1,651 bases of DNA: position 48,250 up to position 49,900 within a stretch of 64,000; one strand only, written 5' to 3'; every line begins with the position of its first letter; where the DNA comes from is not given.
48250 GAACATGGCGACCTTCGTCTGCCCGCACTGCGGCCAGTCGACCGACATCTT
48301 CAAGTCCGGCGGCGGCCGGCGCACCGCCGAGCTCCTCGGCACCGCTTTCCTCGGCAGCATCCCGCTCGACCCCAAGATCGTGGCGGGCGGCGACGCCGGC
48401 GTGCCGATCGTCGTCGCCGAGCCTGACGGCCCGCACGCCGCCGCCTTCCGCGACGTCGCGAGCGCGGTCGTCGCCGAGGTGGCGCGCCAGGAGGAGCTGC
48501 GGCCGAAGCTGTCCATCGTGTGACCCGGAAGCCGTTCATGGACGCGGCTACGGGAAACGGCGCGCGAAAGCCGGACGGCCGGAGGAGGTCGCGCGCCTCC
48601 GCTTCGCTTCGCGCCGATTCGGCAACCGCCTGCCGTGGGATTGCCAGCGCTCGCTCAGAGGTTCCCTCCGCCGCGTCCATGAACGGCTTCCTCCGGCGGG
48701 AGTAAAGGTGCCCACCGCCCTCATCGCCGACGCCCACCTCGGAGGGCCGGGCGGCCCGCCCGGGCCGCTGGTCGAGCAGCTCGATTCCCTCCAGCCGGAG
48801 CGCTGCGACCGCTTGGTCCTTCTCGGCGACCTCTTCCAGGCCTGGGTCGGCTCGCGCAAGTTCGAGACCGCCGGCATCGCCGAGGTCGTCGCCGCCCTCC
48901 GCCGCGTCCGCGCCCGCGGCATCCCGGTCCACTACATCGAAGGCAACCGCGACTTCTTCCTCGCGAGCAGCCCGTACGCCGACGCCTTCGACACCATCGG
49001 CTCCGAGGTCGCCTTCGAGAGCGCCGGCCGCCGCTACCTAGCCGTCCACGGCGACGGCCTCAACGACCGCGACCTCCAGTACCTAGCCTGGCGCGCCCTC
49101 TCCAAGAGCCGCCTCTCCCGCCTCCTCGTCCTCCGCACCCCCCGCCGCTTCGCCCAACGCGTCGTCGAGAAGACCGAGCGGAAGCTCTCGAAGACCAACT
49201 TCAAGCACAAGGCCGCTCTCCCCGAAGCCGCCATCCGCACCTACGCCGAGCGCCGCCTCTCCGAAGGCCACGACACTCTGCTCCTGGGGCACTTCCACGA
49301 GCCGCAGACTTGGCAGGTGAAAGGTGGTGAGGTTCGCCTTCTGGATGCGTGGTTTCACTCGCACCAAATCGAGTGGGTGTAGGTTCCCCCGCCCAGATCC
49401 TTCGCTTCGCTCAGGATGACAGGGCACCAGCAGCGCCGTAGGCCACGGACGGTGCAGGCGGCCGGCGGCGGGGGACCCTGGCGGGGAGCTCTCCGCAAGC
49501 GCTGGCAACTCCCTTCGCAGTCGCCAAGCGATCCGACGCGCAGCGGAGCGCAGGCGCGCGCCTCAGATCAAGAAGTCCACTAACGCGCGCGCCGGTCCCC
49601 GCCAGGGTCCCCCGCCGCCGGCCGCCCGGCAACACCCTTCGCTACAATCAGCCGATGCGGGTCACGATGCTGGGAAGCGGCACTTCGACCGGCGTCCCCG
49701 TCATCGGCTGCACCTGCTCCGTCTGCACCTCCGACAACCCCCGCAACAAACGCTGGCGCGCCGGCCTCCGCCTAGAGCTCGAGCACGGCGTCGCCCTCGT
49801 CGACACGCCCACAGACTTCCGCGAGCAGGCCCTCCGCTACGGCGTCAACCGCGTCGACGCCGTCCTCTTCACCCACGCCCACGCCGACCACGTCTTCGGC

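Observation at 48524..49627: Two related small intergenic elements with long perfect terminal inverted repeats and a conserved GC-hairpin core: candidate structured-ncRNA or MITE family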

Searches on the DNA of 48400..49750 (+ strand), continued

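Call 54: search_dna_similar(query=window:48510-48710:+, collection=phages, mode=distant, max_evalue=0.001, max_rows=10)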
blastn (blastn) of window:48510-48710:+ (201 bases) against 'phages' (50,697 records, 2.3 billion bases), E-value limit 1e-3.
No match.

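Call 61: search_with_rna_model(model_id=R1, sources=[window, L050, L116, L143, L147, L152, L156, L157], max_evalue=1e-8, make_alignment=true)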
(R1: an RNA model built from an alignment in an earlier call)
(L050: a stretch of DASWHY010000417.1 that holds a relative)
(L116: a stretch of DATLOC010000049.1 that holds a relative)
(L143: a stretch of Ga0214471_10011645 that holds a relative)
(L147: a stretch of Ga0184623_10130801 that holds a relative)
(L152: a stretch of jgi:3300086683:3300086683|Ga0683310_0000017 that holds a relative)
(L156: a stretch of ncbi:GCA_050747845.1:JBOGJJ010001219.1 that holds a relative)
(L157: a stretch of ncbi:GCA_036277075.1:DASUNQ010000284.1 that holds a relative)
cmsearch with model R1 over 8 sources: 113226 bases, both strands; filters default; matches with E-value up to 1e-8: 9.
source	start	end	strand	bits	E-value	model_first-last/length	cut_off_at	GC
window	49458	49625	-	164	1.6e-30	1-168/168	no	0.77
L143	6696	6865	+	161.6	4.7e-30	1-168/168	no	0.71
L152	10794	10960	-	149.3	1.2e-27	1-168/168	no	0.8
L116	954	1117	-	148.8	1.6e-27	1-168/168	no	0.77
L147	885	1053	-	144.1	1.3e-26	1-168/168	no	0.74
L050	998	1162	-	139.4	1.1e-25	1-168/168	no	0.77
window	48527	48691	+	135.2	7.1e-25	1-168/168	no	0.7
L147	663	830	+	110.1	6.2e-20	1-168/168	no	0.71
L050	4515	4617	+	76.5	2.5e-13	1-103/168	3'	0.74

Alignment A5: 9 matches aligned to the model, 170 columns, each read 5' to 3' on its own strand. Consensus structure (alignment columns), stored with it:
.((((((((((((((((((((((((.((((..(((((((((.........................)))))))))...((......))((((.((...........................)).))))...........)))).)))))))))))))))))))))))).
